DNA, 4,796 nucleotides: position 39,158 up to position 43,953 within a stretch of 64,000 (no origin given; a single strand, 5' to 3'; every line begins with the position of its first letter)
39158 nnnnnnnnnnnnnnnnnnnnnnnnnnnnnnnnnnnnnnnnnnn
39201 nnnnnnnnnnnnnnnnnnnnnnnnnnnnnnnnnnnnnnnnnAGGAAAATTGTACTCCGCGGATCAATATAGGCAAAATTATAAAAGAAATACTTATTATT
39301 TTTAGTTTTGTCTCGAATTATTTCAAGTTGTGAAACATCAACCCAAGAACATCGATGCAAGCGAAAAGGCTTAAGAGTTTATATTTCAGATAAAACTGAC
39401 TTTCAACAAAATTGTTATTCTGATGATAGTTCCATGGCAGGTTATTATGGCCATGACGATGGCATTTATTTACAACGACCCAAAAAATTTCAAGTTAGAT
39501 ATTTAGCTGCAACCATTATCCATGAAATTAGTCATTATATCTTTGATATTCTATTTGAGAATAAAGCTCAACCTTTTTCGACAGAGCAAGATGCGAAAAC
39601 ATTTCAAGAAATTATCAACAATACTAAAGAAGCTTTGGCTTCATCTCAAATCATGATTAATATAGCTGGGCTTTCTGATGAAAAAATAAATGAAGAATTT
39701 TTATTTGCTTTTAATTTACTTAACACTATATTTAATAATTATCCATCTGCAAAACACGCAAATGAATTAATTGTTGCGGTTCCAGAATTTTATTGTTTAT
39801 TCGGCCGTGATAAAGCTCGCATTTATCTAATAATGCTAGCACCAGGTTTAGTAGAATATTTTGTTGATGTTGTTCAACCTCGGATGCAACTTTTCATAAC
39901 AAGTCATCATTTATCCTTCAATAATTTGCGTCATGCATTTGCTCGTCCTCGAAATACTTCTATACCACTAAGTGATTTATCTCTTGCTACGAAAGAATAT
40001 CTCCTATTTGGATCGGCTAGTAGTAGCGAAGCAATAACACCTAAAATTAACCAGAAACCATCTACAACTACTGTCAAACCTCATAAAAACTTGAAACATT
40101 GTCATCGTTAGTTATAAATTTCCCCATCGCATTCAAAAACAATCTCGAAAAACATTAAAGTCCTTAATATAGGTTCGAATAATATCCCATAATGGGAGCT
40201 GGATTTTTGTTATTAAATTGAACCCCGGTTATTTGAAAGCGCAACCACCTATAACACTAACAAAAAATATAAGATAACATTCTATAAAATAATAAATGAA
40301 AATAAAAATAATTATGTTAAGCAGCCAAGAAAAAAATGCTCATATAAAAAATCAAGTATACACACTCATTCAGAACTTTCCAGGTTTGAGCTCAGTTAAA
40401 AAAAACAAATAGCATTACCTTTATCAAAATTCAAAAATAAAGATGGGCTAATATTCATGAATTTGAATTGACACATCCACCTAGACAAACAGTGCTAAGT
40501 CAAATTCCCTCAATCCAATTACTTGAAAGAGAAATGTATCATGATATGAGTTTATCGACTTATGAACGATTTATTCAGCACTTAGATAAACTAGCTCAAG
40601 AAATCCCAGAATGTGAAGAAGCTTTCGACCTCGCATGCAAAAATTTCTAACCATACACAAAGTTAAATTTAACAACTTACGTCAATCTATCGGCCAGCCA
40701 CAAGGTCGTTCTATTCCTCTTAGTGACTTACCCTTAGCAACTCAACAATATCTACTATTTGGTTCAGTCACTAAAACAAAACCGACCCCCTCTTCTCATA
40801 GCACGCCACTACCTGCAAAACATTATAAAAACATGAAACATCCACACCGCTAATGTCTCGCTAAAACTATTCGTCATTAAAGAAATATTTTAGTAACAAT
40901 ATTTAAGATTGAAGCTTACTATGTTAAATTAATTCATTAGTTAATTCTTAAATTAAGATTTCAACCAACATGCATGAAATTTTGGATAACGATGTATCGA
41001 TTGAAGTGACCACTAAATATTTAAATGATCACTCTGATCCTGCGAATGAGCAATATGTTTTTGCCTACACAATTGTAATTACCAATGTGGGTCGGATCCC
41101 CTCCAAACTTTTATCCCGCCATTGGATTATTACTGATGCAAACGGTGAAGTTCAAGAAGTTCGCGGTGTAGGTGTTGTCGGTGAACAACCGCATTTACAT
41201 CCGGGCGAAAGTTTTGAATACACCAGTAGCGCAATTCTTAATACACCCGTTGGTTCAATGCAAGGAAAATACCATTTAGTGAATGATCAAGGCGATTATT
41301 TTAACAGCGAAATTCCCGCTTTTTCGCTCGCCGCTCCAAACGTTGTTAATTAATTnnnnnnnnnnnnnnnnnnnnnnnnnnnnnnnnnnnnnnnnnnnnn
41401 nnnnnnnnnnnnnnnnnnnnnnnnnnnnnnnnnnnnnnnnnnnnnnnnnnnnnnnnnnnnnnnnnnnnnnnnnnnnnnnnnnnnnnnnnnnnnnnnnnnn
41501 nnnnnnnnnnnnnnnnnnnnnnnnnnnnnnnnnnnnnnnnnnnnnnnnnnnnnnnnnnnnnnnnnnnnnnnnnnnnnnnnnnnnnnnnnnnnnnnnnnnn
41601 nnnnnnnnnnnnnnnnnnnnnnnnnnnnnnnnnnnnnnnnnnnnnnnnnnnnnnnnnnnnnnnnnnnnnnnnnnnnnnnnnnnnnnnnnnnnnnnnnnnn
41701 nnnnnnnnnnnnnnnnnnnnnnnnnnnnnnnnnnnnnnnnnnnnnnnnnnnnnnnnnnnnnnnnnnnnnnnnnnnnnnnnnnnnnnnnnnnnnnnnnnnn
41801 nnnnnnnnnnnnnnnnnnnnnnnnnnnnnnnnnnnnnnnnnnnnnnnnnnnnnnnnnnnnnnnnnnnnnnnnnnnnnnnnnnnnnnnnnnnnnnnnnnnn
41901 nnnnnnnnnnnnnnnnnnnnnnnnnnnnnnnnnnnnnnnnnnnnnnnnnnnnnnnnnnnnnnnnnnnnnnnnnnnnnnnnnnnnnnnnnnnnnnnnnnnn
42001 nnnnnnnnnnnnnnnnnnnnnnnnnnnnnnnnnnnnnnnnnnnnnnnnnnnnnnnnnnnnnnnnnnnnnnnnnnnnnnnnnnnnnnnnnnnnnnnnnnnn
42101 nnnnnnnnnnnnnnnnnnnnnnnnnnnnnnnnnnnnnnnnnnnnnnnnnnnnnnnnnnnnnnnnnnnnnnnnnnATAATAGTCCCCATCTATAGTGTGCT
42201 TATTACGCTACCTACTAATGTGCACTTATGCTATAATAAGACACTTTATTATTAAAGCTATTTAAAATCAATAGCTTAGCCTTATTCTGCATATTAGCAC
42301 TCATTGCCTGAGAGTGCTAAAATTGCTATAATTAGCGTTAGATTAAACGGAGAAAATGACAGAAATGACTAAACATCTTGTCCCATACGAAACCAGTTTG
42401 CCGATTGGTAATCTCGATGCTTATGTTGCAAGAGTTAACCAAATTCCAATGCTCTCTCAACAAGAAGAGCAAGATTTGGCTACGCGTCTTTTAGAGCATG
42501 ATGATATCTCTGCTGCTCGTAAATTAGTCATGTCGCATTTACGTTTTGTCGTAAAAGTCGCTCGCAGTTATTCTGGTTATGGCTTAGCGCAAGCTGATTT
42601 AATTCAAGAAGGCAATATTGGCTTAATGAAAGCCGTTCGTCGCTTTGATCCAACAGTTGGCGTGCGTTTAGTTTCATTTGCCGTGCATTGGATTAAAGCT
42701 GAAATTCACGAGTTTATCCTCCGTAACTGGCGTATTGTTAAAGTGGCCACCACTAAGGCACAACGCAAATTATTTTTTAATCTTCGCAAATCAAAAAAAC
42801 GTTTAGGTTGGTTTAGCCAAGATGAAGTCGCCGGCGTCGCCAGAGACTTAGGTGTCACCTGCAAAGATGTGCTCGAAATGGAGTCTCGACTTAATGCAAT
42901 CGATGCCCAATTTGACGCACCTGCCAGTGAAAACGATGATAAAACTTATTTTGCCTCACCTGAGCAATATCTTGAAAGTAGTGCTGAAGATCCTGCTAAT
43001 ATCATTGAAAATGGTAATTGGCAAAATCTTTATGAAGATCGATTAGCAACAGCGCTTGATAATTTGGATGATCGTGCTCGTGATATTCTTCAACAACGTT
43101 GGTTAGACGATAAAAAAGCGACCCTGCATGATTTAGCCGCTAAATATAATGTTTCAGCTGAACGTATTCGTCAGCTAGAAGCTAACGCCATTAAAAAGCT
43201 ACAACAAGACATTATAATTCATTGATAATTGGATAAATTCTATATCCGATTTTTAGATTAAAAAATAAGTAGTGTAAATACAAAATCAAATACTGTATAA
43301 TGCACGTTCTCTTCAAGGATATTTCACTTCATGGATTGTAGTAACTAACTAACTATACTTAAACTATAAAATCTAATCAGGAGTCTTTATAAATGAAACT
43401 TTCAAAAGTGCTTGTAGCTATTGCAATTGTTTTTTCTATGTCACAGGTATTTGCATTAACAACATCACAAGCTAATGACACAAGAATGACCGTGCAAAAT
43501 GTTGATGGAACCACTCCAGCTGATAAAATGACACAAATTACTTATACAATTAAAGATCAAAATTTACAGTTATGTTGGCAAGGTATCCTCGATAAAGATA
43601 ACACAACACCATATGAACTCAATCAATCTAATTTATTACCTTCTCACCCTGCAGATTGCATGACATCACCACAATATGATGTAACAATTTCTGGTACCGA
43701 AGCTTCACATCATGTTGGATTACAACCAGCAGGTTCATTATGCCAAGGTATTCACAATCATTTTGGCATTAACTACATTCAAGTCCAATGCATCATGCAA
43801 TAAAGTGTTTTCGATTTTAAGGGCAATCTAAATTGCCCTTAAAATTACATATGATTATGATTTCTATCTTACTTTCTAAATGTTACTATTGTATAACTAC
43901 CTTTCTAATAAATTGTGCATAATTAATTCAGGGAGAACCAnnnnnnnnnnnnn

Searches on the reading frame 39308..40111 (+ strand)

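Call 15: search_protein_families(library=pfam, proteins=[window:39308-40111:+])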
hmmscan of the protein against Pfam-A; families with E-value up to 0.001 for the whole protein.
window:39308-40111:+ (267 aa): 0 families

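Call 63: search_protein_families(library=pfam, proteins=[window:39308-40111:+], max_evalue=1)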
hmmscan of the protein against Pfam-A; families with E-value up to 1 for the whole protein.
window:39308-40111:+ (267 aa): 1 family
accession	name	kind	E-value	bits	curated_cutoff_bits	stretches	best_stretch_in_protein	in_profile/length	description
PF10026.15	DUF2268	-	0.052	13.5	23.6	1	36-79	34-78/195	Predicted Zn-dependent protease (DUF2268)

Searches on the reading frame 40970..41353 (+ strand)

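Call 6: search_protein_families(library=pfam, proteins=[window:40970-41353:+])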
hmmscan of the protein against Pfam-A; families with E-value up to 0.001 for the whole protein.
window:40970-41353:+ (127 aa): 1 family
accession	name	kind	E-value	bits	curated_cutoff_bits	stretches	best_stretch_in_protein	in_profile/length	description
PF04379.20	DUF525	-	2.9e-35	120.8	27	1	20-104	2-86/87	ApaG domain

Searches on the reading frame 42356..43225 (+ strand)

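Call 6: search_protein_families(library=pfam, proteins=[window:42356-43225:+])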
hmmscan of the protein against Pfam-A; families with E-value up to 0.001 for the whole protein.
window:42356-43225:+ (289 aa): 3 families
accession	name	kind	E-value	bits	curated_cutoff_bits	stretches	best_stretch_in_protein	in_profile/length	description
PF04542.20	Sigma70_r2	-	9e-19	67.5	24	1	57-126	1-70/71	Sigma-70 region 2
PF04545.22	Sigma70_r4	-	2.1e-14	53.2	24.1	1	233-283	1-49/50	Sigma-70, region 4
PF00140.25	Sigma70_r1_2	-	0.00011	22.6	22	1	20-50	3-33/34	Sigma-70 factor, region 1.2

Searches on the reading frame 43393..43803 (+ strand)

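Call 6: search_protein_families(library=pfam, proteins=[window:43393-43803:+])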
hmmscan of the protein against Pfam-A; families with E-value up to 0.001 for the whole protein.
window:43393-43803:+ (136 aa): 0 families

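Call 8: search_protein_families(library=ncbifam, proteins=[window:43393-43803:+])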
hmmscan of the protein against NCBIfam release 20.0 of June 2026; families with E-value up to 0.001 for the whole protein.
window:43393-43803:+ (136 aa): 0 families

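Call 63: search_protein_families(library=pfam, proteins=[window:43393-43803:+], max_evalue=1)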
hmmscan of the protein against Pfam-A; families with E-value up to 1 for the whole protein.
window:43393-43803:+ (136 aa): 3 families
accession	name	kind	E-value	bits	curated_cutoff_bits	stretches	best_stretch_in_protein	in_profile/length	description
PF20130.4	DUF6520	-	0.031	15.1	25.4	1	1-40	1-43/83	Family of unknown function (DUF6520)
PF11612.13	T2SSJ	-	0.037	14.7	28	1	30-72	41-83/140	Type II secretion system (T2SS), protein J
PF13648.12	Lipocalin_4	-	0.18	13.1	22.4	1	25-81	31-87/89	Lipocalin-like domain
